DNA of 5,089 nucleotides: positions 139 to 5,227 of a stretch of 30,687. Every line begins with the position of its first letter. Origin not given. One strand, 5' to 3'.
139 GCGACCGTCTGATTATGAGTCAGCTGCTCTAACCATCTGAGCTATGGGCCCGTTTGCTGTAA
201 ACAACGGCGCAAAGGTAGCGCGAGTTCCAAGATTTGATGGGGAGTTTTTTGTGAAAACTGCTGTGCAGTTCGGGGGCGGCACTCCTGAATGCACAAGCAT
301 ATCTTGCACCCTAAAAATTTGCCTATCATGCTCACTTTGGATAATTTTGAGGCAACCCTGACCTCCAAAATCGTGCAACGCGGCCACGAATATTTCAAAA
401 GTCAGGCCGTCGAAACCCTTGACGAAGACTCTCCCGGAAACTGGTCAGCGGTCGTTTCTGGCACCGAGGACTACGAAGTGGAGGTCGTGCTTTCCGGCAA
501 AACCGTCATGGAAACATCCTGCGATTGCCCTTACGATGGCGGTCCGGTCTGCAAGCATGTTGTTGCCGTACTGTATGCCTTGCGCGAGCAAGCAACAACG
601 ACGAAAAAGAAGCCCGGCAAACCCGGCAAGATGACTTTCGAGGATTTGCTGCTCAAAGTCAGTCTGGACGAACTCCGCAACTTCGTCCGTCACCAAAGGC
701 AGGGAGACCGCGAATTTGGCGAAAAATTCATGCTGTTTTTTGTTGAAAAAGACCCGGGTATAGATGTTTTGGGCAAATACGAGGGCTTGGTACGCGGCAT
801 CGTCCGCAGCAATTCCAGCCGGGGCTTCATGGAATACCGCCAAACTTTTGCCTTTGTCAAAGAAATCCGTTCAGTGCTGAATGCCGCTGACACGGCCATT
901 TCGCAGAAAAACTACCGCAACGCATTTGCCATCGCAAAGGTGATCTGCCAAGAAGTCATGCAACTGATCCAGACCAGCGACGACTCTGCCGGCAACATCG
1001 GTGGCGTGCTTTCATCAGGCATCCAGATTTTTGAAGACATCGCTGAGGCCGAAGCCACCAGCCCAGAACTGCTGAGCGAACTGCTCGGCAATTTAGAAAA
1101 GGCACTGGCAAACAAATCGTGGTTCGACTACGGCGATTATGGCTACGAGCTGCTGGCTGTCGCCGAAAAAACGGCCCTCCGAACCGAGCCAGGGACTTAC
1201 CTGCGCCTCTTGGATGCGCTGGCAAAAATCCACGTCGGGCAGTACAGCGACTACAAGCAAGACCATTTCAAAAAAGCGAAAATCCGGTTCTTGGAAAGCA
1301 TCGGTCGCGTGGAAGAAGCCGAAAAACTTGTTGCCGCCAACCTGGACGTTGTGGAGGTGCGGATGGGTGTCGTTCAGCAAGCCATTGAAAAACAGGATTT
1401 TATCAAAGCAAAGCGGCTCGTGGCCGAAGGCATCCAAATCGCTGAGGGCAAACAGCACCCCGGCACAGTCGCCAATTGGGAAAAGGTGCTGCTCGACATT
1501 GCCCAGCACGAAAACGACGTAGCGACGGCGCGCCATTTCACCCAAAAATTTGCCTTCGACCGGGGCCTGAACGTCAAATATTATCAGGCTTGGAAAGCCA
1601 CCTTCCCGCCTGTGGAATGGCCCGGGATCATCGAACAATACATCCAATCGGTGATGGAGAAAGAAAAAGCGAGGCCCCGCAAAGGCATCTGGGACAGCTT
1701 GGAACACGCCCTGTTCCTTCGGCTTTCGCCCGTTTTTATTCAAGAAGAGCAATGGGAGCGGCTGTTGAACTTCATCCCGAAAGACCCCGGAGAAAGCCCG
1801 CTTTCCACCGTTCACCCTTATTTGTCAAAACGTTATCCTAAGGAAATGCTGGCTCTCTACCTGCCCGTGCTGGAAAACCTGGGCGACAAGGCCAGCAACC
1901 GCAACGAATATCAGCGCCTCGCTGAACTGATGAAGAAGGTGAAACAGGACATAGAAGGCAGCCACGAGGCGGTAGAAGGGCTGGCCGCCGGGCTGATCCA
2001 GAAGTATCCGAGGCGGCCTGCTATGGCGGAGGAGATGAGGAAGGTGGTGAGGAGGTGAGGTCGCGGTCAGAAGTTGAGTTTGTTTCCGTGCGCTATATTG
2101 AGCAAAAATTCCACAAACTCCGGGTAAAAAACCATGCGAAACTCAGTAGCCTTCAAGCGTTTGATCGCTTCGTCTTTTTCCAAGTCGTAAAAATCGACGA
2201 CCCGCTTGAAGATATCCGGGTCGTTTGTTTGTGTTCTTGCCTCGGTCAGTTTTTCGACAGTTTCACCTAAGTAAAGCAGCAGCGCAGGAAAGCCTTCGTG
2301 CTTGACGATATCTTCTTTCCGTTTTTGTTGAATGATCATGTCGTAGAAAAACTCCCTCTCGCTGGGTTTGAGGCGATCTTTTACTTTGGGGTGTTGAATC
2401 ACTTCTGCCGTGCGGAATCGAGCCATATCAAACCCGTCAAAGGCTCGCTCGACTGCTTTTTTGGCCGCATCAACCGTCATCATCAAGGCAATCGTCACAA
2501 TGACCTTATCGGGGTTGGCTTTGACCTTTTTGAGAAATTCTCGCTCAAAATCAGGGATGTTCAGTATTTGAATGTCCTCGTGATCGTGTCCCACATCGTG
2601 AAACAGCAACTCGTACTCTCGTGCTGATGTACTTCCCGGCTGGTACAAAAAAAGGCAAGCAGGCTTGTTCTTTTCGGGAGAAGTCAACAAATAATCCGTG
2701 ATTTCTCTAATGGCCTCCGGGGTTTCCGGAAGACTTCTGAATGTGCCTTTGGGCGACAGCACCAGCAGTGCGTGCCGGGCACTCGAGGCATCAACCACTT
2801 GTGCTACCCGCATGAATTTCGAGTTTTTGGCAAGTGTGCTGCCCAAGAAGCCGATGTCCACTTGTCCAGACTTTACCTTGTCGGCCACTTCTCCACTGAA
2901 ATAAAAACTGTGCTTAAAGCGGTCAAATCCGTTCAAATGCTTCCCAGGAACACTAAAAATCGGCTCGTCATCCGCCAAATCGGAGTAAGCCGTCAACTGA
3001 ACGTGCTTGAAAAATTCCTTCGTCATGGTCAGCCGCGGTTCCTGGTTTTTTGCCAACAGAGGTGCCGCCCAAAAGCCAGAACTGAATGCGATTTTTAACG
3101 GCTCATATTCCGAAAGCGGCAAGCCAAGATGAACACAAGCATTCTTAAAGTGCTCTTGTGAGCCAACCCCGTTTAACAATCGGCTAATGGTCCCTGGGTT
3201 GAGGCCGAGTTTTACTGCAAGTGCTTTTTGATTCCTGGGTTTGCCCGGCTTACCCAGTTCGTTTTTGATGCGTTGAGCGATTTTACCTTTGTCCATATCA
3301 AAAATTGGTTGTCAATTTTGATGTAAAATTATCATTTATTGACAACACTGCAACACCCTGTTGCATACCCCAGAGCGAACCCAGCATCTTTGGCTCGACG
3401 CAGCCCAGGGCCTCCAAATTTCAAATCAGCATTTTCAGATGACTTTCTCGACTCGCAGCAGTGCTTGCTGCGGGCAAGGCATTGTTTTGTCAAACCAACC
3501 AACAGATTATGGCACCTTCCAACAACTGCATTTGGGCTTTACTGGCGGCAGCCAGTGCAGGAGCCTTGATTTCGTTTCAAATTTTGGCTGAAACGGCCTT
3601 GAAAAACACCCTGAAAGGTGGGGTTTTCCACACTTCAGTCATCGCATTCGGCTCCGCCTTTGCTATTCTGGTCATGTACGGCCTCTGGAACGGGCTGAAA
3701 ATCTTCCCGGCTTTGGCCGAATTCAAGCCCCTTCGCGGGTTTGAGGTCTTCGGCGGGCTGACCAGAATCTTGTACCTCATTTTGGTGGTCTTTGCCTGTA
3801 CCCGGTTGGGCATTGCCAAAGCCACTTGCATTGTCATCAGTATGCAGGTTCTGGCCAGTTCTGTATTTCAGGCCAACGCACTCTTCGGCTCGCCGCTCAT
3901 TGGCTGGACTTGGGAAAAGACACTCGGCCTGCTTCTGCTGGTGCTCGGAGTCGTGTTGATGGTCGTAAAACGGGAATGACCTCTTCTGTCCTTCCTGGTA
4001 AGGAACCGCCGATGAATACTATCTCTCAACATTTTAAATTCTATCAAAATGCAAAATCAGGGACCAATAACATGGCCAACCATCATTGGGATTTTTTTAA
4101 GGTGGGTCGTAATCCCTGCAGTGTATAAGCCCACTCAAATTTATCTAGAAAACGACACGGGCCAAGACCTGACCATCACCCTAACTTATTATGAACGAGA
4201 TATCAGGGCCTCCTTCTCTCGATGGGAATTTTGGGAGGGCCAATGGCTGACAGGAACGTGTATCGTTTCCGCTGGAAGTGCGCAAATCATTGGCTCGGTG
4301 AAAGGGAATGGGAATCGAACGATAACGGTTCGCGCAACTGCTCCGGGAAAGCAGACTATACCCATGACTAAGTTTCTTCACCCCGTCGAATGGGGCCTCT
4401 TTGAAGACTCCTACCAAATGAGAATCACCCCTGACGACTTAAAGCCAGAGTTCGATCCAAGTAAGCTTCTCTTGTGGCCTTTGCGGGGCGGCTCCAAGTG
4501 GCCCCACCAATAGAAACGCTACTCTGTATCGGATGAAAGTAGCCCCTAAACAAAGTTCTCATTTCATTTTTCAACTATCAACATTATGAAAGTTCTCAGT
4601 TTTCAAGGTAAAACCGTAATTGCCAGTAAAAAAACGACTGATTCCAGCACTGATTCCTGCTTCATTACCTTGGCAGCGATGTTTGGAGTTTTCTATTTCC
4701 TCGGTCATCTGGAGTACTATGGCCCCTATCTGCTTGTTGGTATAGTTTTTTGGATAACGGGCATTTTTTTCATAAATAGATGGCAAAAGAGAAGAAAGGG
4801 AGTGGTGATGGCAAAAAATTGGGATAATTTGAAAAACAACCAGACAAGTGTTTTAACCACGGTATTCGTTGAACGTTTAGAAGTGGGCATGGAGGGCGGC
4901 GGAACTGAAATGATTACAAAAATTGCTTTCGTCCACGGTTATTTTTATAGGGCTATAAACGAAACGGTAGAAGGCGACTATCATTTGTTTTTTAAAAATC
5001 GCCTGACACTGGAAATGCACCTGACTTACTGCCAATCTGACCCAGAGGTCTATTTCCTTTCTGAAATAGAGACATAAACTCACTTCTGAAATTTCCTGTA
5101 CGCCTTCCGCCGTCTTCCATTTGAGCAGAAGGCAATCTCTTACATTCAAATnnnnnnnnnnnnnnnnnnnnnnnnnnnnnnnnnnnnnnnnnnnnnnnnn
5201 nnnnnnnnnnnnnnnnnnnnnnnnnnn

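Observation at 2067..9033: Candidate new system: ligand-sensing XRE regulator + DMT transporter + two orphans + remodelled E1/E2 pair lacking E3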

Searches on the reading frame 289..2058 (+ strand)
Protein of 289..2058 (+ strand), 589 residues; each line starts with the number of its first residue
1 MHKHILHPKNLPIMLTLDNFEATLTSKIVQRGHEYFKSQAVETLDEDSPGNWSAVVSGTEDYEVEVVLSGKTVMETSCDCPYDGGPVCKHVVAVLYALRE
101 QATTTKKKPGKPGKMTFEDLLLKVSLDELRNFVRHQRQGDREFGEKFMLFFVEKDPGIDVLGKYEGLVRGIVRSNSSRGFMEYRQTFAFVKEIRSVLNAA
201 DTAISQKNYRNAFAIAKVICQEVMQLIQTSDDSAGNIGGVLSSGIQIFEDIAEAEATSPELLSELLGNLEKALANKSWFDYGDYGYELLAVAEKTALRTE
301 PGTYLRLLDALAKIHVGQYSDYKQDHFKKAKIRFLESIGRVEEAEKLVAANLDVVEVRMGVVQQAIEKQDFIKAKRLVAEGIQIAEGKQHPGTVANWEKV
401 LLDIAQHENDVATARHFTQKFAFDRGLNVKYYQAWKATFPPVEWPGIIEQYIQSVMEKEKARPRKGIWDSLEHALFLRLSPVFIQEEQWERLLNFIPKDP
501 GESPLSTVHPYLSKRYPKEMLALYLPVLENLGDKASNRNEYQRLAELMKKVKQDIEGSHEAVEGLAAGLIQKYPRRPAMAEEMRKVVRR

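Call 3: search_protein_families(library=pfam, proteins=[window:289-2058:+], max_evalue=0.01)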
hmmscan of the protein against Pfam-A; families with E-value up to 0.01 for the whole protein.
window:289-2058:+ (589 aa): 2 families
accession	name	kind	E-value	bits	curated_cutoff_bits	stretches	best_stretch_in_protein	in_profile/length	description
PF04434.22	SWIM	-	3.9e-06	26.7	19.6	1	66-98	3-37/38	SWIM zinc finger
PF21810.3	DUF6880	-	0.0049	16.4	27.3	0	175-264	62-151/472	Family of unknown function (DUF6880)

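Call 5: search_protein_families(library=ncbifam, proteins=[window:289-2058:+], max_evalue=0.01)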
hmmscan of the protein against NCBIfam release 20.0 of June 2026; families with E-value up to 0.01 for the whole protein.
window:289-2058:+ (589 aa): 0 families

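Call 118: search_protein_families(library=padloc, proteins=[window:289-2058:+], max_evalue=0.01)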
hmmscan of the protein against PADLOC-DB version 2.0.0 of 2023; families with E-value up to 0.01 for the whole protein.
window:289-2058:+ (589 aa): 1 family
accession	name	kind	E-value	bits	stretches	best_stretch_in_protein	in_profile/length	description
PDLC05053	PDC-S62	-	1.5e-13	48.2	1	14-236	8-223/566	-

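Call 119: search_protein_families(library=phrogs, proteins=[window:289-2058:+], max_evalue=0.01)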
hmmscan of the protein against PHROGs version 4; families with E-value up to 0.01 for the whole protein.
window:289-2058:+ (589 aa): 0 families

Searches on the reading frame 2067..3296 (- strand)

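Call 3: search_protein_families(library=pfam, proteins=[window:2067-3296:-], max_evalue=0.01)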
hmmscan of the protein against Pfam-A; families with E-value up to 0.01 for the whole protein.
window:2067-3296:- (409 aa): 2 families
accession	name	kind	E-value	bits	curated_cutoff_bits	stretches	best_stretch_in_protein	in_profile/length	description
PF14094.11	DUF4272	-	0.0061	16.1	27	1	269-375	42-142/208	Domain of unknown function (DUF4272)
PF01381.28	HTH_3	-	0.0073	16.8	23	0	22-62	11-53/55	Helix-turn-helix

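Call 5: search_protein_families(library=ncbifam, proteins=[window:2067-3296:-], max_evalue=0.01)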
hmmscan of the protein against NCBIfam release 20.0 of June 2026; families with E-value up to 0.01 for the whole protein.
window:2067-3296:- (409 aa): 0 families

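Call 118: search_protein_families(library=padloc, proteins=[window:2067-3296:-], max_evalue=0.01)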
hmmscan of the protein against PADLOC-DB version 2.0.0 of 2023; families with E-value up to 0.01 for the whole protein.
window:2067-3296:- (409 aa): 0 families

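Call 119: search_protein_families(library=phrogs, proteins=[window:2067-3296:-], max_evalue=0.01)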
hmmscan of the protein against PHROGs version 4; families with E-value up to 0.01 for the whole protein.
window:2067-3296:- (409 aa): 0 families

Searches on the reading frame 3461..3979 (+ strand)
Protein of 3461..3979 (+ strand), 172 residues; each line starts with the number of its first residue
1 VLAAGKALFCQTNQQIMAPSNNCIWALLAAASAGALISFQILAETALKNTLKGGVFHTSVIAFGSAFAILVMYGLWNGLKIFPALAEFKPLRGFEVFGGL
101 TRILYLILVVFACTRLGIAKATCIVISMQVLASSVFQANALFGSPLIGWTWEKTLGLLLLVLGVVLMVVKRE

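Call 3: search_protein_families(library=pfam, proteins=[window:3461-3979:+], max_evalue=0.01)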
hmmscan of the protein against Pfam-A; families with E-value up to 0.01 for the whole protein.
window:3461-3979:+ (172 aa): 1 family
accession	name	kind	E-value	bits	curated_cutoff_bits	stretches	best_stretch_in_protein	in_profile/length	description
PF04657.19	DMT_YdcZ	-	6.2e-15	56.1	24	1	26-166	2-140/140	Putative inner membrane exporter, YdcZ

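Call 5: search_protein_families(library=ncbifam, proteins=[window:3461-3979:+], max_evalue=0.01)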
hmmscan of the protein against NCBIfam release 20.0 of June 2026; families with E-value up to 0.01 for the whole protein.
window:3461-3979:+ (172 aa): 0 families

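Call 118: search_protein_families(library=padloc, proteins=[window:3509-3979:+], max_evalue=0.01)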
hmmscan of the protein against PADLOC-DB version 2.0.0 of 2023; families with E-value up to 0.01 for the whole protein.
window:3509-3979:+ (156 aa): 0 families

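Call 119: search_protein_families(library=phrogs, proteins=[window:3509-3979:+], max_evalue=0.01)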
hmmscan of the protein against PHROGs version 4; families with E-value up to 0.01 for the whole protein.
window:3509-3979:+ (156 aa): 0 families

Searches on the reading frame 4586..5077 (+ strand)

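Call 3: search_protein_families(library=pfam, proteins=[window:4586-5077:+], max_evalue=0.01)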
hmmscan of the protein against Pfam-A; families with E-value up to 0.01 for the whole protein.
window:4586-5077:+ (163 aa): 0 families

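Call 5: search_protein_families(library=ncbifam, proteins=[window:4586-5077:+], max_evalue=0.01)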
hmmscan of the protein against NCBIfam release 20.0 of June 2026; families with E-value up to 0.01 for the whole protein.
window:4586-5077:+ (163 aa): 1 family
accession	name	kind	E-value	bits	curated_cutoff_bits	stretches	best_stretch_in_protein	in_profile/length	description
TIGR00530.1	AGP_acyltrn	subfamily_domain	0.0078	16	102.95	0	49-90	53-93/130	1-acylglycerol-3-phosphate O-acyltransferase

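Call 118: search_protein_families(library=padloc, proteins=[window:4586-5077:+], max_evalue=0.01)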
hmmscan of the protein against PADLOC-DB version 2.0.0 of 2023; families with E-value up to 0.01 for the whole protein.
window:4586-5077:+ (163 aa): 0 families

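Call 119: search_protein_families(library=phrogs, proteins=[window:4586-5077:+], max_evalue=0.01)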
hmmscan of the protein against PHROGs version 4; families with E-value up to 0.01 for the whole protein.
window:4586-5077:+ (163 aa): 0 families
